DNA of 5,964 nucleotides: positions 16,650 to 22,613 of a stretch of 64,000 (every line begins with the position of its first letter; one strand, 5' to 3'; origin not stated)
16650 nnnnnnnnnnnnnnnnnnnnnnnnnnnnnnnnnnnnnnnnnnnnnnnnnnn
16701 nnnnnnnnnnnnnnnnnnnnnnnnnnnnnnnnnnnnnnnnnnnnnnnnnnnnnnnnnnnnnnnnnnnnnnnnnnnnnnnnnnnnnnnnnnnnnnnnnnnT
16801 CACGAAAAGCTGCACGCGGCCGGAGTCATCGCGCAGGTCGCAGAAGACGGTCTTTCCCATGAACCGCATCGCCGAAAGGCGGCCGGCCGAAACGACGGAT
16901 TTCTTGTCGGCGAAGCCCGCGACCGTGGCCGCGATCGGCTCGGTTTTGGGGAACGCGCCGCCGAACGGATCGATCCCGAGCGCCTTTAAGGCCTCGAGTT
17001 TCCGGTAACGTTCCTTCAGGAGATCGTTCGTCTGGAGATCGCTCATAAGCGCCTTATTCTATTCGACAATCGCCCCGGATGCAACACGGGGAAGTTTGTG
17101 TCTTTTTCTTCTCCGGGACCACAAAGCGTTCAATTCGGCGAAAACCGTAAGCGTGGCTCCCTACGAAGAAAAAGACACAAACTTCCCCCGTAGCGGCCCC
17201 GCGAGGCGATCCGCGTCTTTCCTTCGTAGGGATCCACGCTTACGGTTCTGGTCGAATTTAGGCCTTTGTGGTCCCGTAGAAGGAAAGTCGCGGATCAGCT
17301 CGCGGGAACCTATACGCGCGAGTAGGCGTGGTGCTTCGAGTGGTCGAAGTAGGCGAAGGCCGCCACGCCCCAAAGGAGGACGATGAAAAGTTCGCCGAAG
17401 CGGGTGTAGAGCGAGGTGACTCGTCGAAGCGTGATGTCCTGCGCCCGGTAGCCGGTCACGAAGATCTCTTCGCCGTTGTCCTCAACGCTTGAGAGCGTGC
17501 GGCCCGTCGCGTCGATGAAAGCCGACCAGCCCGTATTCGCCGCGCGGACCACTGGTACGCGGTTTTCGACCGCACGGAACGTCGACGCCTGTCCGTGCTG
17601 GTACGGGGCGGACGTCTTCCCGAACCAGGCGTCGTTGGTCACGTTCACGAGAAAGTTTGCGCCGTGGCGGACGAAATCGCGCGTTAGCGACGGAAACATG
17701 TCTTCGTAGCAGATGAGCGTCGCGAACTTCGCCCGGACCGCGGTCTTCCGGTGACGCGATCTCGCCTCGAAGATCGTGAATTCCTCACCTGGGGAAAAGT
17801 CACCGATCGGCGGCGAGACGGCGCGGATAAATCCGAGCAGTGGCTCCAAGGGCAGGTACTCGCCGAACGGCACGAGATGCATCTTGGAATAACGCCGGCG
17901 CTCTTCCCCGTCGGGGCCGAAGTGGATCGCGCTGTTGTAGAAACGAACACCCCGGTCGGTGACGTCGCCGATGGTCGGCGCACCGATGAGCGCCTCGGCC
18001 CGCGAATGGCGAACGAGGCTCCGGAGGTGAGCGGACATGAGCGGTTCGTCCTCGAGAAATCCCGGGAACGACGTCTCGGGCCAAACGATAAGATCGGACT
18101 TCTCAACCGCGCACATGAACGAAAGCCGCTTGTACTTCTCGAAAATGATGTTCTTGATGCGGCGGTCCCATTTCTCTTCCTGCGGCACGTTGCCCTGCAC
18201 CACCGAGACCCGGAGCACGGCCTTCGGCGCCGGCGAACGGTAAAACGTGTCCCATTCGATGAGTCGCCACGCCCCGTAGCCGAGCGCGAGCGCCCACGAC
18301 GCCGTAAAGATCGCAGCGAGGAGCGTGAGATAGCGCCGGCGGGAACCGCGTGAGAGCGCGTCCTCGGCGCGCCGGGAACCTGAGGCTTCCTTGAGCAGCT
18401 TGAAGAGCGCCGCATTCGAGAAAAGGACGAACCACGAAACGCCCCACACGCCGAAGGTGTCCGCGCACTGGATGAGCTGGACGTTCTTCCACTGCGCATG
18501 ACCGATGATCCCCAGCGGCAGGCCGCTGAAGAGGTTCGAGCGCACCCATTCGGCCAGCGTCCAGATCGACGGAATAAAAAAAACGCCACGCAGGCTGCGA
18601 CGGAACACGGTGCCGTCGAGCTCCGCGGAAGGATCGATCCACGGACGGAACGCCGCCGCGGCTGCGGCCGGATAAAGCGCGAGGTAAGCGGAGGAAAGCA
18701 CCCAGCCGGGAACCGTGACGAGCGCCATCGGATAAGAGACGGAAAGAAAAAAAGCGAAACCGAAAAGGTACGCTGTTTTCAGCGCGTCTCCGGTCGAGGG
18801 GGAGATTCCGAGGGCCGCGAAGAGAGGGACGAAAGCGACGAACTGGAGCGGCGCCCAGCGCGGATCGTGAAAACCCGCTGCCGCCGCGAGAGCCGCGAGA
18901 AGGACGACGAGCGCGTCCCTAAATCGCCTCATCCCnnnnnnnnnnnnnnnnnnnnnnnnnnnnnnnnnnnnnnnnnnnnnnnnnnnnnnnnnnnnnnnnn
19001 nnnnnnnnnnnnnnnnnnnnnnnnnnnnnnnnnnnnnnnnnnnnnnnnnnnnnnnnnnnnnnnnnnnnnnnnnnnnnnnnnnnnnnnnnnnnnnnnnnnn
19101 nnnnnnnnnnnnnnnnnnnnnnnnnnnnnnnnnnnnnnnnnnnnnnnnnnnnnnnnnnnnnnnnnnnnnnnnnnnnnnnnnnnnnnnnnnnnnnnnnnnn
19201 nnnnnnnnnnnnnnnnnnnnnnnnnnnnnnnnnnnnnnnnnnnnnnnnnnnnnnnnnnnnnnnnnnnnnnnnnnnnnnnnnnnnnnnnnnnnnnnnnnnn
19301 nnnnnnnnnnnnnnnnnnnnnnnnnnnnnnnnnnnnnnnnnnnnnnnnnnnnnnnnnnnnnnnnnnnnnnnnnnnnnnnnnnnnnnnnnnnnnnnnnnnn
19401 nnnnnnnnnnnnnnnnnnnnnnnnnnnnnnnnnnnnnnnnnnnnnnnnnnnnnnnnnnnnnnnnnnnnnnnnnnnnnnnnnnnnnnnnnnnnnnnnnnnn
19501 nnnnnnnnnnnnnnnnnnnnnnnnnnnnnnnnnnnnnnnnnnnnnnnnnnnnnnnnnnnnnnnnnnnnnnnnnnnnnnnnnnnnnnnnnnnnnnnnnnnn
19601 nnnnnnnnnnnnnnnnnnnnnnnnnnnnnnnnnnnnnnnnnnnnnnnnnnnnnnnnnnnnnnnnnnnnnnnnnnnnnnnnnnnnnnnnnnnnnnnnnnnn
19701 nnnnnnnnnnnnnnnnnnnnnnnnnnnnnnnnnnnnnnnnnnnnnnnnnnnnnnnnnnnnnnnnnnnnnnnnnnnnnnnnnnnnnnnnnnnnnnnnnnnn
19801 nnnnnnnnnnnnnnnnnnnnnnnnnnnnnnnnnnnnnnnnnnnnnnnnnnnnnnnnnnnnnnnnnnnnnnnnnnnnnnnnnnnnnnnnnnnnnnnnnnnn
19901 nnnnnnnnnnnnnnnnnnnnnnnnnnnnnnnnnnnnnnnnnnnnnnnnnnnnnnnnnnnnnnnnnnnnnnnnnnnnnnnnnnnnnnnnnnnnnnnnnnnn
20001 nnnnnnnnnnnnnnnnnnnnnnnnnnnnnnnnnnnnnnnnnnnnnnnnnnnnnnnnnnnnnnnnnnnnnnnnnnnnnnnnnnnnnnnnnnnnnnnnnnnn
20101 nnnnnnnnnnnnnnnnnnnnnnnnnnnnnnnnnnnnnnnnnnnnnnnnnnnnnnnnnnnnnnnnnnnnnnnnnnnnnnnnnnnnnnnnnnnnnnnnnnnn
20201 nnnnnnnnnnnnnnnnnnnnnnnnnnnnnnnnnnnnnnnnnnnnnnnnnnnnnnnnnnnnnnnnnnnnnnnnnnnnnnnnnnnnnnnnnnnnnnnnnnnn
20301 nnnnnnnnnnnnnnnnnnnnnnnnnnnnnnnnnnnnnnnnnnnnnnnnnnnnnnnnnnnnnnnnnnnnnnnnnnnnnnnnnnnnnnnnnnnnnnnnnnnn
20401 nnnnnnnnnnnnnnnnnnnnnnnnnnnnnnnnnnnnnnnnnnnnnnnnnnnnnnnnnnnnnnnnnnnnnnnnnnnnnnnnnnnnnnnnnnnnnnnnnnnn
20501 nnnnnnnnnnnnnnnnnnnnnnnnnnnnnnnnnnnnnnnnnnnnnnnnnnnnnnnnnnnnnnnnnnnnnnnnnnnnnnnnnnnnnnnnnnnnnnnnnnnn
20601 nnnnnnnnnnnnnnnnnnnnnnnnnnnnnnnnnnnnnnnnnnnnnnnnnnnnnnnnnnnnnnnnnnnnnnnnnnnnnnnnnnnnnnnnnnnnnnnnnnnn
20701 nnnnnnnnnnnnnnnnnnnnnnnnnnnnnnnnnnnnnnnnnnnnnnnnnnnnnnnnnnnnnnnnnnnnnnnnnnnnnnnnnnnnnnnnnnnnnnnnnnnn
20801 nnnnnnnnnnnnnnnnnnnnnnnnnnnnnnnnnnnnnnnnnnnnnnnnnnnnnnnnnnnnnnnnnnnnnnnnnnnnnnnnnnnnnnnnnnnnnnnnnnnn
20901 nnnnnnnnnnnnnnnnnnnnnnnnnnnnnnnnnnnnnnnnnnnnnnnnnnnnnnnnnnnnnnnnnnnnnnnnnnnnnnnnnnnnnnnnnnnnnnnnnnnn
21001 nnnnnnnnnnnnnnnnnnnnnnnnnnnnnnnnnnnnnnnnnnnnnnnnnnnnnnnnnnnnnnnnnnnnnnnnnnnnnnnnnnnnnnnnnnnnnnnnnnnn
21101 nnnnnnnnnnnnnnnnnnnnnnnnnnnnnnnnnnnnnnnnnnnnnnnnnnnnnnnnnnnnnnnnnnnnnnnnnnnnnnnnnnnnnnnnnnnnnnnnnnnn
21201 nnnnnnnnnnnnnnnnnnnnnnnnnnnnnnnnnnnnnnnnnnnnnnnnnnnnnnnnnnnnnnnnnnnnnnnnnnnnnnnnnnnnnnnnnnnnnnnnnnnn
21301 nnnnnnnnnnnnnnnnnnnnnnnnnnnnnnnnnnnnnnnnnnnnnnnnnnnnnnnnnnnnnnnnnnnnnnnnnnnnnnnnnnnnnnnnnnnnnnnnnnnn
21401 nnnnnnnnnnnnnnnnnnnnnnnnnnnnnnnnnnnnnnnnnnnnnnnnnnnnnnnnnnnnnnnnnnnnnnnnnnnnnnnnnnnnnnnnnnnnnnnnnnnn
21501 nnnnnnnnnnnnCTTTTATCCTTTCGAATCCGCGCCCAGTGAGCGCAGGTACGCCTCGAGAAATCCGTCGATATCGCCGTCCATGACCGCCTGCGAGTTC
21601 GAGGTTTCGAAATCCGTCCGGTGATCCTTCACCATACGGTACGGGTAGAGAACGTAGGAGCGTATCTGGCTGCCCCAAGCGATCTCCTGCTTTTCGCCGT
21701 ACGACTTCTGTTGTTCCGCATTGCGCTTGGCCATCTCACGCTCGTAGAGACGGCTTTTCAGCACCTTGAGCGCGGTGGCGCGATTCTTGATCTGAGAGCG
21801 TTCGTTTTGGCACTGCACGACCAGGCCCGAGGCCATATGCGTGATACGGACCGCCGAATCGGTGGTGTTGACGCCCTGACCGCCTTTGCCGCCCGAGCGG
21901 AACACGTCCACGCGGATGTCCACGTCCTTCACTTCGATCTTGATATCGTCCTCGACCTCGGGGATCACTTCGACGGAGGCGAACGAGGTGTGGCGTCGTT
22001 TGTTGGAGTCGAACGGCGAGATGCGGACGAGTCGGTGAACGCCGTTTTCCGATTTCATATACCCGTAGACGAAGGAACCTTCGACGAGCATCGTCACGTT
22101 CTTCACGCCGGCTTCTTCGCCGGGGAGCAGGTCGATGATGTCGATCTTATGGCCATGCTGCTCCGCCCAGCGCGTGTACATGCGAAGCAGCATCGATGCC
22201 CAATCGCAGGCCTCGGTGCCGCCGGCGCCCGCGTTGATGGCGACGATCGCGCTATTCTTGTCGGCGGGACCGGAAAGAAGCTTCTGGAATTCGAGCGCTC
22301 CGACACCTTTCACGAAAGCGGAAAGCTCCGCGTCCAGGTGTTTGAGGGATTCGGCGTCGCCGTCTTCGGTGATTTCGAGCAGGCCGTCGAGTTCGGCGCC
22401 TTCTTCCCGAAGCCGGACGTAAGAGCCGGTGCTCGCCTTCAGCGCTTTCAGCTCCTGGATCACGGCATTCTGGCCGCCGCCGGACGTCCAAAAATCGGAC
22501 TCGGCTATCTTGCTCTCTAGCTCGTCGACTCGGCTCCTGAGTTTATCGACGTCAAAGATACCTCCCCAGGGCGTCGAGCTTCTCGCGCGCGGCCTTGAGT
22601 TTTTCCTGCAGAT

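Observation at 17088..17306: Three interleaved long inverted repeats (one a perfect 24/24 bp match) forming a ~220-nt structured element between lnt and lysS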

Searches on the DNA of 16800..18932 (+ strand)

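Call 4: search_rna_families(source=window, start=16800, end=17600, threshold=evalue, max_evalue=10, show_alignments=2)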
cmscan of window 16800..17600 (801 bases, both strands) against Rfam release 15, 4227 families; matches with E-value up to 10: 6.
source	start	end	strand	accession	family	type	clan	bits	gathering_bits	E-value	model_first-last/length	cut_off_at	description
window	17153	17237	-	RF04090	mir-6529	Gene; miRNA;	-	28.5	71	0.0017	1-79/79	no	mir-6529 microRNA precursor family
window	17324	17373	+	RF02874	AS-traG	Gene; antisense;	-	16.3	58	6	1-86/86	no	Antisense to traG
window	17256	17287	-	RF01365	CRISPR-DR52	Gene; CRISPR;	-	15.7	50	7.1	1-37/37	no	CRISPR RNA direct repeat element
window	16894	16976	+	RF02993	ilvH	Cis-reg;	-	14.8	55.1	7.9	1-68/68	no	ilvH RNA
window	17095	17181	+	RF03222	mir-4900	Gene; miRNA;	-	14.4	60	9.2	1-75/75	no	mir-4900 microRNA precursor family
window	17543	17572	-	RF02806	PyrR208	Gene; snRNA; snoRNA; HACA-box;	-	13.3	64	8.1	1-60/60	no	Pyrobaculum sRNA 208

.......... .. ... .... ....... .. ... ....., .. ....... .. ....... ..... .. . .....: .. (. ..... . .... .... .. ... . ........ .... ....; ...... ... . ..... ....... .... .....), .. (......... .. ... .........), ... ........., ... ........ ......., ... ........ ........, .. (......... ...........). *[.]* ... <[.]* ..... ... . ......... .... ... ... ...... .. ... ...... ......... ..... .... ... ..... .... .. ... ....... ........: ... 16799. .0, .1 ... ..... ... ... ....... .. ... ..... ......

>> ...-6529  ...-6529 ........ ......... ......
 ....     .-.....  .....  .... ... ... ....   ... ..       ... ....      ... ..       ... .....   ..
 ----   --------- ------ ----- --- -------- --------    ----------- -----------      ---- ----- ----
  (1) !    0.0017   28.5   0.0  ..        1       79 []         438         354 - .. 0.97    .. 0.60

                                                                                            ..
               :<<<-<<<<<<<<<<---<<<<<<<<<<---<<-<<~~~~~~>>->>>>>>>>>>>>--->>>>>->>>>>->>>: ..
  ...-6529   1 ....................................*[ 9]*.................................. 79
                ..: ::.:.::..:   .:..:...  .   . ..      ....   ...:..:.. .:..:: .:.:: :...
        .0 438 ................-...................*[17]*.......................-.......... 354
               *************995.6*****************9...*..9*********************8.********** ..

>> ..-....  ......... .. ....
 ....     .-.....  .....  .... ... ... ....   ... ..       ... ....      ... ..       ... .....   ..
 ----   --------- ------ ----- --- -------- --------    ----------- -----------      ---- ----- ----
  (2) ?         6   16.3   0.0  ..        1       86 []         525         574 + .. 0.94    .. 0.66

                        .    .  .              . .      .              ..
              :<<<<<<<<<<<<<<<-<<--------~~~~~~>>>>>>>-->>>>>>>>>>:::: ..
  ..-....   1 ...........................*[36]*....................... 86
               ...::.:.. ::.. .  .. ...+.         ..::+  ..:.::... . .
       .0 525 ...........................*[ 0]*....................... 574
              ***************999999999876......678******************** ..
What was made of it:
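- On Riboswitch / T-box / known cis-regulatory leader: call 4.
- Rfam shows no T-box or lysine-riboswitch signal even at E<=10 (call 4).
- Tried and rejected: Rfam at E<=10 over 16800-17600 gave only miRNA and CRISPR-repeat noise (call 4). T-box resemblance of GUGGUCCCGG: not supported by Rfam (call 4).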

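Call 24: search_dna_similar(query=window:17080-17312:+, collection=plasmids, mode=distant, max_evalue=1)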
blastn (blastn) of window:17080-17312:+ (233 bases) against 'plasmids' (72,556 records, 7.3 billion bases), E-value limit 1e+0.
No match.

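Call 25: search_dna_similar(query=window:17080-17312:+, collection=phages, mode=distant, max_evalue=1)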
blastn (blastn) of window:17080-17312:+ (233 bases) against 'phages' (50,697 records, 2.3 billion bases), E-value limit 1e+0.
No match.
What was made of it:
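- Tried and rejected: blastn against plasmids and phages: nothing (calls 24, 25).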

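Call 51: search_rna_families(source=L012, start=4050, end=4700, threshold=gathering)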
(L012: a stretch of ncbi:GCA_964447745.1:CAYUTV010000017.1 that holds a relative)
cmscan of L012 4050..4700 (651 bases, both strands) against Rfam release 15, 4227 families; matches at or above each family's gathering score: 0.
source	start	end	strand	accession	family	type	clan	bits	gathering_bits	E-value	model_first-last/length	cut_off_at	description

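Call 57: build_rna_model(alignment_id=A4, structure=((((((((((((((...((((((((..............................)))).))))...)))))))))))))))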
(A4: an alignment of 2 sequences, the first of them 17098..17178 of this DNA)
Model R1 built from alignment A4 (2 sequences, 81 columns); structure: as given.
model positions 81; base pairs 22; branch points 0; effective number of sequences 1.18; information 0.699 bits per position. Calibrated on 0.2 Mb of random sequence (short: E-values are rough).
structure used (alignment columns):
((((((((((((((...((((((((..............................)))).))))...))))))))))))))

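Call 58: search_with_rna_model(model_id=R1, source=window, filters=off, max_evalue=10)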
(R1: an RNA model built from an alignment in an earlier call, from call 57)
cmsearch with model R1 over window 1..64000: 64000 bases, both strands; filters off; matches with E-value up to 10: 27.
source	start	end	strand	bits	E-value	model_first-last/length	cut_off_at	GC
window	17098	17178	+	107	1.1e-25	1-81/81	no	0.49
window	17213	17291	-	100.4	5.9e-24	1-81/81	no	0.53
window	17098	17178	-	36.6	3.5e-07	1-81/81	no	0.49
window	17213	17291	+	27.3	9.3e-05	1-81/81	no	0.53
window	61109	61162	-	12.2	0.9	1-81/81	no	0.67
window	824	875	+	10.8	2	1-81/81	no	0.71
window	30915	30990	+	10.3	2.7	1-81/81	no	0.63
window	40663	40733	-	10.2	3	1-81/81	no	0.68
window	35197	35221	+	10.1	3.2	1-81/81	no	0.68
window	41248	41268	+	9.9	3.5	1-81/81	no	0.62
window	8525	8557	-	9.6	4.2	1-81/81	no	0.7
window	35197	35221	-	9.5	4.4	1-81/81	no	0.68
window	26163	26213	-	9.5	4.6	1-81/81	no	0.65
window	36026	36093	-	9.4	4.8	1-81/81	no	0.56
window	8081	8142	-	9.4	4.8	1-81/81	no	0.68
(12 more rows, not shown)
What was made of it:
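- Covariance-model scores of 107 and 100 bits in opposite orientations, against 37 and 27 bits in the same orientation, fix the inverted arrangement (call 58).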

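Call 59: search_with_rna_model(model_id=R1, sources=[L002, L003, L010, L011, L012, L013], filters=off, max_evalue=10)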
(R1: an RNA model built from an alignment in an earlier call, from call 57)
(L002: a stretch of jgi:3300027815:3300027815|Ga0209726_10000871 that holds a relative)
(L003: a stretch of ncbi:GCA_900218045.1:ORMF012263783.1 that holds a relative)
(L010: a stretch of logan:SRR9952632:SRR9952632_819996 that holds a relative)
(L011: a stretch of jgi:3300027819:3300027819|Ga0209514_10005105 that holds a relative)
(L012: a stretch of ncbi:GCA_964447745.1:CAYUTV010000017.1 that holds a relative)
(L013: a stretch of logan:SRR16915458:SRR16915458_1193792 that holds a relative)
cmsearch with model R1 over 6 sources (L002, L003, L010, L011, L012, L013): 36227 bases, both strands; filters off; matches with E-value up to 10: 35.
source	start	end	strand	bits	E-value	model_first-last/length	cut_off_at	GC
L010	3491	3513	-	10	1.8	1-81/81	no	0.52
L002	5384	5433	-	9.9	2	1-81/81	no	0.7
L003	3527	3576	-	9.9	2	1-81/81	no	0.7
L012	5276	5351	-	9.8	2.1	1-81/81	no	0.53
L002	3244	3319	+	9.8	2.2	1-81/81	no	0.7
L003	1387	1462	+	9.8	2.2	1-81/81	no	0.7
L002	1962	2004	+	9.3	2.9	1-81/81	no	0.6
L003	105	147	+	9.3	2.9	1-81/81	no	0.6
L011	3229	3281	+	9.2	3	1-81/81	no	0.62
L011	2033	2082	+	9.1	3.3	1-81/81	no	0.54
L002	4627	4649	-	8.8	4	1-81/81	no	0.87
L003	2770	2792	-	8.8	4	1-81/81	no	0.87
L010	3491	3513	+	8.2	5.5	1-81/81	no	0.52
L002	2563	2608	+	8.2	5.7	1-81/81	no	0.7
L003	706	751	+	8.2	5.7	1-81/81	no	0.7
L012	3768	3824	-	8.1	5.8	1-81/81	no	0.56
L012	3501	3541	-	8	6.3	1-81/81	no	0.71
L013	712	796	-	7.9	6.7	1-81/81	no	0.6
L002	3665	3697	-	7.9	6.8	1-81/81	no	0.88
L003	1808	1840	-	7.9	6.8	1-81/81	no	0.88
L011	2798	2858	+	7.8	7.2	1-81/81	no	0.48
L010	4368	4402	+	7.6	8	1-81/81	no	0.46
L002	4716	4785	-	7.5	8.6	1-81/81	no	0.76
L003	2859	2928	-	7.5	8.6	1-81/81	no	0.76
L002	7841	7857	+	7.5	8.6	1-81/81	no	0.88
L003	5984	6000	+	7.5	8.6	1-81/81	no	0.88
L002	7841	7857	-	7.5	8.7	1-81/81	no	0.88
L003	5984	6000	-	7.5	8.7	1-81/81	no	0.88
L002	3199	3220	-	7.4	8.9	1-81/81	no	0.68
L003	1342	1363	-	7.4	8.9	1-81/81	no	0.68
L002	9563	9633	+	7.4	9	1-81/81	no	0.69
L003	7706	7776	+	7.4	9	1-81/81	no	0.69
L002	3199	3220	+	7.4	9.1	1-81/81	no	0.68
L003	1342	1363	+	7.4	9.1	1-81/81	no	0.68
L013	2216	2269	+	7.4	9.2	1-81/81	no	0.57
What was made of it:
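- The core model finds nothing in those loci (call 59).
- Tried and rejected: The same model on six loci of relatives: none (call 59).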

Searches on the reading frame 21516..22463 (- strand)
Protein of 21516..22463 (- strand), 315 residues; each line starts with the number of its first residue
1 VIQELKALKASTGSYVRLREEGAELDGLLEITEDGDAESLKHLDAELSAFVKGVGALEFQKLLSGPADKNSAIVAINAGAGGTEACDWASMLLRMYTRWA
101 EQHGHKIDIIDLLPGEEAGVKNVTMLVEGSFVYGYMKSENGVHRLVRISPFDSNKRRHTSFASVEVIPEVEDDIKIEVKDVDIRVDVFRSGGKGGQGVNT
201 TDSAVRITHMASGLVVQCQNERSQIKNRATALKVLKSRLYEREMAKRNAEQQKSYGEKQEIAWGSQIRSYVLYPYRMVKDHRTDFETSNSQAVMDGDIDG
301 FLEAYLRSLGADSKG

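Call 64: search_protein_families(library=pfam, max_evalue=1e-8, proteins=[window:21516-22463:-])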
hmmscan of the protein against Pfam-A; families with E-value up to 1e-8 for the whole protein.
window:21516-22463:- (315 aa): 2 families
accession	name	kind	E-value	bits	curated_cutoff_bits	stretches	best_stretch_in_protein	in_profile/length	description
PF03462.23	PCRF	-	1.8e-49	168.6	24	1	2-164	28-194/194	PCRF domain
PF00472.26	RF-1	-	2.1e-40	137.7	35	1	172-282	1-116/116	RF-1 domain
